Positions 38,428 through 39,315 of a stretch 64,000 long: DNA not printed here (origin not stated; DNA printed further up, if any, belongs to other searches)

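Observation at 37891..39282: B protein architecture: no signal peptide, Arg-rich acidic N-region, PG-binding-like repeat, PEPT linker, helical hairpin C-module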

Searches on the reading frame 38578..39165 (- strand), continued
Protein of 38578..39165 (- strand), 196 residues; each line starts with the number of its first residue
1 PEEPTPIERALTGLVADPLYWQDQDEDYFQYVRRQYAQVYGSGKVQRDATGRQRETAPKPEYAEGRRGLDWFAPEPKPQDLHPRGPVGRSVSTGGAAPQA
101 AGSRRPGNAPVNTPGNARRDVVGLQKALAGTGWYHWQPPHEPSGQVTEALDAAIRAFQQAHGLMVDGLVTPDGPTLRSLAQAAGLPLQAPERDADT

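Call 75: find_encoding_contigs(protein=P0143, flank=10000, max_places=1)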
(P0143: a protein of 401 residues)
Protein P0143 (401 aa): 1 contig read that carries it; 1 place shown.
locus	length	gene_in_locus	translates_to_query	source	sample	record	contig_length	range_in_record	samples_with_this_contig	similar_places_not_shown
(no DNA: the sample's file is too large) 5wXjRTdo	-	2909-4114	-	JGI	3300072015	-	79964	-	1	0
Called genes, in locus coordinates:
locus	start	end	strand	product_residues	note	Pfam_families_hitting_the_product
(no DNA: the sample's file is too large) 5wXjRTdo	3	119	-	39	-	?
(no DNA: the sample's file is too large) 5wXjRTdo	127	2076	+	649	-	PF16591:HBM (faint), PF00672:HAMP, PF00015:MCPsignal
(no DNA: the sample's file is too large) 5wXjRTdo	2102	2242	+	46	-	-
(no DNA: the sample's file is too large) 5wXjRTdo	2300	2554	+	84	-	-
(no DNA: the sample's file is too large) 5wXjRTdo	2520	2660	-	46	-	-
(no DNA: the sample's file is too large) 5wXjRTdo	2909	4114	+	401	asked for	PF01471:PG_binding_1 (faint)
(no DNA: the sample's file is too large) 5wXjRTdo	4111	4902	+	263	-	-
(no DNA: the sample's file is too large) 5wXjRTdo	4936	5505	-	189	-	PF00929:RNase_T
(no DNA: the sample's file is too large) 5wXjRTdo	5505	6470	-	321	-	PF01300:Sua5_yciO_yrdC, PF03481:Sua5_C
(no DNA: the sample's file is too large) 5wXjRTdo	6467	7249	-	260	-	PF00459:Inositol_P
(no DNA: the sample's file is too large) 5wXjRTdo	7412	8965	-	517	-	PF01875:Memo, PF01871:AMMECR1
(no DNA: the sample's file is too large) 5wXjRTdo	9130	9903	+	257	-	PF00596:Aldolase_II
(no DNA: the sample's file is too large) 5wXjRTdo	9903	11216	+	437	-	PF02417:Chromate_transp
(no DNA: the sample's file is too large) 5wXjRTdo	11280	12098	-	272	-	PF02668:TauD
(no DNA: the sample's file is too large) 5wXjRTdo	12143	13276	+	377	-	PF04055:Radical_SAM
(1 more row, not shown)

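Call 76: find_encoding_contigs(protein=P0014, flank=10000, max_places=2)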
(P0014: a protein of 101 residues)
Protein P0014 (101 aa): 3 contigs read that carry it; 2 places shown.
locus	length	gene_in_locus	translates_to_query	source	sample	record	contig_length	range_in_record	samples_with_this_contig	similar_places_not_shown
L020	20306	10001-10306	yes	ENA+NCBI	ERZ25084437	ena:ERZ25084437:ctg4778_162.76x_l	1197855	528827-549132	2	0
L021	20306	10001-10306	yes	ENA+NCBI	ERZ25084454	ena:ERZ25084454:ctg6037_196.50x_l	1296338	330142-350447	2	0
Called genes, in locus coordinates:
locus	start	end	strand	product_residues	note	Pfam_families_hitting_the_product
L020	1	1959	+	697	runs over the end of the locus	PF13237:Fer4_10 (weak), PF12838:Fer4_7 (weak), PF00037:Fer4 (weak), PF12837:Fer4_6 (weak), PF13187:Fer4_9, PF13237:Fer4_10 (weak), PF00037:Fer4 (weak), PF12838:Fer4_7 (weak), +5 more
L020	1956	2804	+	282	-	PF18348:SH3_16, PF00877:NLPC_P60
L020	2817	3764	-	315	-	PF01710:HTH_Tnp_IS630 (weak), PF13384:HTH_23 (weak), PF13518:HTH_28 (weak), PF13565:HTH_32, PF01498:HTH_Tnp_Tc3_2 (weak), PF13592:HTH_33, PF13358:DDE_3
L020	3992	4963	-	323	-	PF01527:HTH_Tnp_1 (faint), PF13011:LZ_Tnp_IS481, PF13384:HTH_23, PF13518:HTH_28, PF13551:HTH_29, PF13565:HTH_32, PF00665:rve, PF13683:rve_3, +4 more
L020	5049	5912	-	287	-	PF01513:NAD_kinase (weak), PF20143:NAD_kinase_C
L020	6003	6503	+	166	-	-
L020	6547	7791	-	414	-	PF07995:GSDH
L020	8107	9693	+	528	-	PF01019:G_glu_transpept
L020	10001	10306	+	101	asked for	-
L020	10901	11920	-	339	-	-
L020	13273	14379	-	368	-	-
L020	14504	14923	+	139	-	PF01471:PG_binding_1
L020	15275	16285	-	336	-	-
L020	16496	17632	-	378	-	PF13353:Fer4_12 (weak), PF04055:Radical_SAM, PF06463:Mob_synth_C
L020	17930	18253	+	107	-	-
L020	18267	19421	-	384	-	-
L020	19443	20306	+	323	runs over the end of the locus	PF01527:HTH_Tnp_1 (faint), PF13011:LZ_Tnp_IS481, PF13384:HTH_23, PF13518:HTH_28, PF13551:HTH_29, PF13565:HTH_32, PF00665:rve, PF13683:rve_3, +4 more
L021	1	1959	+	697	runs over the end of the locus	PF13237:Fer4_10 (weak), PF12838:Fer4_7 (weak), PF00037:Fer4 (weak), PF12837:Fer4_6 (weak), PF13187:Fer4_9, PF13237:Fer4_10 (weak), PF00037:Fer4 (weak), PF12838:Fer4_7 (weak), +5 more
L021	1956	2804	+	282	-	PF18348:SH3_16, PF00877:NLPC_P60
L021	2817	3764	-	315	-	PF01710:HTH_Tnp_IS630 (weak), PF13384:HTH_23 (weak), PF13518:HTH_28 (weak), PF13565:HTH_32, PF01498:HTH_Tnp_Tc3_2 (weak), PF13592:HTH_33, PF13358:DDE_3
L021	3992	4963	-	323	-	PF01527:HTH_Tnp_1 (faint), PF13011:LZ_Tnp_IS481, PF13384:HTH_23, PF13518:HTH_28, PF13551:HTH_29, PF13565:HTH_32, PF00665:rve, PF13683:rve_3, +4 more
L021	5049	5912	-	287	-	PF01513:NAD_kinase (weak), PF20143:NAD_kinase_C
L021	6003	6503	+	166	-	-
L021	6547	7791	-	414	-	PF07995:GSDH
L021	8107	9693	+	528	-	PF01019:G_glu_transpept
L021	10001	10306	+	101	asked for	-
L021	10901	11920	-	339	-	-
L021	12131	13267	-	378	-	PF13353:Fer4_12 (weak), PF04055:Radical_SAM, PF06463:Mob_synth_C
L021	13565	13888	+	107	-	-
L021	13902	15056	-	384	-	-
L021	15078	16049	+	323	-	PF01527:HTH_Tnp_1 (faint), PF13011:LZ_Tnp_IS481, PF13384:HTH_23, PF13518:HTH_28, PF13551:HTH_29, PF13565:HTH_32, PF00665:rve, PF13683:rve_3, +4 more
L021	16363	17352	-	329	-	PF12911:OppC_N, PF00528:BPD_transp_1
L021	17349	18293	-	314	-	PF19300:BPD_transp_1_N, PF00528:BPD_transp_1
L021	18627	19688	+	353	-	PF02812:ELFV_dehydrog_N, PF00208:ELFV_dehydrog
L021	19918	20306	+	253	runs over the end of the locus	-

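Call 78: search_protein_families(library=phrogs, proteins=[L019:3635-4045:+, L019:4042-4473:+, L019:4461-4748:+, L019:6342-6638:+, L019:8078-8911:+, L019:8948-9187:+, L019:9429-9998:+, L019:11169-11579:+, L019:11619-11822:+, L019:12046-13710:+], max_evalue=0.01)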
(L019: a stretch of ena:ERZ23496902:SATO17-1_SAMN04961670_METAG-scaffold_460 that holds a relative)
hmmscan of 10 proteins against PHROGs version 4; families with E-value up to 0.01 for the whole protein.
L019:3635-4045:+ (136 aa): 0 families

L019:4042-4473:+ (143 aa): 0 families

L019:4461-4748:+ (95 aa): 0 families

L019:6342-6638:+ (98 aa): 1 family
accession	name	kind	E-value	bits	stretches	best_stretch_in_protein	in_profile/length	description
phrog_5977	-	unknown function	7.1e-05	23.7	1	34-94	12-72/86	-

L019:8078-8911:+ (277 aa): 2 families
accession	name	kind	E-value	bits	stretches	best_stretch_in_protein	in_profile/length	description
phrog_3437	-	head and packaging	9.1e-72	242.7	1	1-274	3-293/294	major head protein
phrog_267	-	head and packaging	1.5e-17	64.8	1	7-264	39-317/410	major head protein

L019:8948-9187:+ (79 aa): 1 family
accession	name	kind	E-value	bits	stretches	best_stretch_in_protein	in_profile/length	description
phrog_18004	-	unknown function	2.2e-11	44.8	1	1-76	1-81/92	-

L019:9429-9998:+ (189 aa): 2 families
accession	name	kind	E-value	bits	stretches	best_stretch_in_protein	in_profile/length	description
phrog_394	-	tail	6.8e-44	150.6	1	5-188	4-188/190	tail protein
phrog_9239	-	tail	2.4e-10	40.5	1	6-154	5-154/741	tail tubular protein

L019:11169-11579:+ (136 aa): 0 families

L019:11619-11822:+ (67 aa): 0 families

L019:12046-13710:+ (555 aa): 5 families
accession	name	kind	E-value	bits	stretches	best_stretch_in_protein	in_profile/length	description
phrog_376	-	tail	7e-133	445.5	2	199-534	259-615/712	tail protein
phrog_15566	-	tail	4.3e-50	171.7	2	202-450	8-266/552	tail protein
phrog_20269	-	unknown function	1.7e-23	84.2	1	7-216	6-222/374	-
phrog_30010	-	unknown function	3.3e-10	40.4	2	477-521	419-463/517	-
phrog_457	-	tail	8.8e-09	35.5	1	243-464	357-586/793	tail protein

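Call 81: search_dna_similar(query=P0079, collection=phages, mode=protein, max_evalue=0.001, max_rows=25)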
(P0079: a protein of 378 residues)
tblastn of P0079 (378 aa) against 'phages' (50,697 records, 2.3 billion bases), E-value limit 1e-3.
No match.

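Call 83: search_dna_similar(query=window:38578-39165:-, collection=plasmids, mode=protein, max_evalue=0.001, max_rows=25)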
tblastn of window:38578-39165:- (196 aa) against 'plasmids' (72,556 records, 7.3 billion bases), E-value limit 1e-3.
No match.

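Call 85: find_homologous_proteins(query=A6, max_evalue=0.00001)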
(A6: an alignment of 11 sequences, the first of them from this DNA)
Query A6 (11 sequences) (180 aa, profile of the alignment): 8 proteins with E <= 0.00001 among 5852 candidates.
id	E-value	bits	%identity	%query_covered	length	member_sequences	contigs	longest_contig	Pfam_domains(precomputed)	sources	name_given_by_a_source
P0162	1.4e-35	140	26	86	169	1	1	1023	-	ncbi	-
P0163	2.5e-32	130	24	82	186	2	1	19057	-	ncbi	-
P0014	2.2e-15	75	68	33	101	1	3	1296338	-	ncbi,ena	-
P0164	1.5e-14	72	31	40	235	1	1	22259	-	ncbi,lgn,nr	ncbi:MAG: hypothetical protein HWE34_13980 [Methylocystaceae bacterium]|nr:hypothetical protein [Met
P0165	1.7e-10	59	33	54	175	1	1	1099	PF01471.24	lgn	-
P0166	7.2e-10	57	34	58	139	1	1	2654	PF01471.24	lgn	-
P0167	2.2e-7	49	39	34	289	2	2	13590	PF09374.16,PF08823.17,PF01471.24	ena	-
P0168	3.0e-7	49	38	37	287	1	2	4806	PF09374.16,PF08823.17,PF01471.24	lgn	-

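Call 88: search_solved_structures(query=A6, max_evalue=1)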
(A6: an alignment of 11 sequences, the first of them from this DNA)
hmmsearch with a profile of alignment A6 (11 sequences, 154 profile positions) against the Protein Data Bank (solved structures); distinct sequences matched with E-value up to 1: 3.
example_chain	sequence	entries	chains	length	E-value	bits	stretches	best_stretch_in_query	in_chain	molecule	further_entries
7aj9_A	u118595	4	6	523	0.045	17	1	116-151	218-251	L,D-transpeptidase YcbB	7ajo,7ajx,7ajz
2p5t_A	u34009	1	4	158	0.83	12.9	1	84-136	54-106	Putative transcriptional regulator PezA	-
4lpq_A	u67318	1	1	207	0.99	12.6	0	112-142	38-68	ErfK/YbiS/YcfS/YnhG family protein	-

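Call 98: search_protein_families(library=pfam, proteins=[L017:11340-12056:+, L013:1282-2748:+, L016:11121-12212:+, L015:1936-2244:+, L015:2386-2823:+, L020:10901-11920:-, L020:13273-14379:-, L020:15275-16285:-, L019:11169-11579:+], max_evalue=0.05)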
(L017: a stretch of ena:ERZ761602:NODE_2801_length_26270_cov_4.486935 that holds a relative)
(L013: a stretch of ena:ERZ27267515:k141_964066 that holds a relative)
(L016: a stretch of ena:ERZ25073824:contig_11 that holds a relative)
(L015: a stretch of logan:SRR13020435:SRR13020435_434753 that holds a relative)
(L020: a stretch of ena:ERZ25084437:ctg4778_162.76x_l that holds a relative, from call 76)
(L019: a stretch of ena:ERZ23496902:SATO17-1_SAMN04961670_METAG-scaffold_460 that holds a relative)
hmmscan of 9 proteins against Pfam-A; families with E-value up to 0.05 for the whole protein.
L017:11340-12056:+ (238 aa): 1 family
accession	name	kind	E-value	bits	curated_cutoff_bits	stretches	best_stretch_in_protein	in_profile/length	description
PF08238.18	Sel1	-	0.044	14.8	30.7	0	137-162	12-36/36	Sel1 repeat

L013:1282-2748:+ (488 aa): 0 families

L016:11121-12212:+ (363 aa): 1 family
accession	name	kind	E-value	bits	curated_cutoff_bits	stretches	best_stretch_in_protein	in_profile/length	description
PF13517.12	FG-GAP_3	-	0.036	15.1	26.9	0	279-295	1-17/61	FG-GAP-like repeat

L015:1936-2244:+ (102 aa): 0 families

L015:2386-2823:+ (145 aa): 0 families

L020:10901-11920:- (339 aa): 0 families

L020:13273-14379:- (368 aa): 0 families

L020:15275-16285:- (336 aa): 0 families

L019:11169-11579:+ (136 aa): 1 family
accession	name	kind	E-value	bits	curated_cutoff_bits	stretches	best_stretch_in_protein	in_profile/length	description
PF09843.14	DUF2070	-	0.047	12.4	30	0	12-126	30-145/561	Predicted membrane protein (DUF2070)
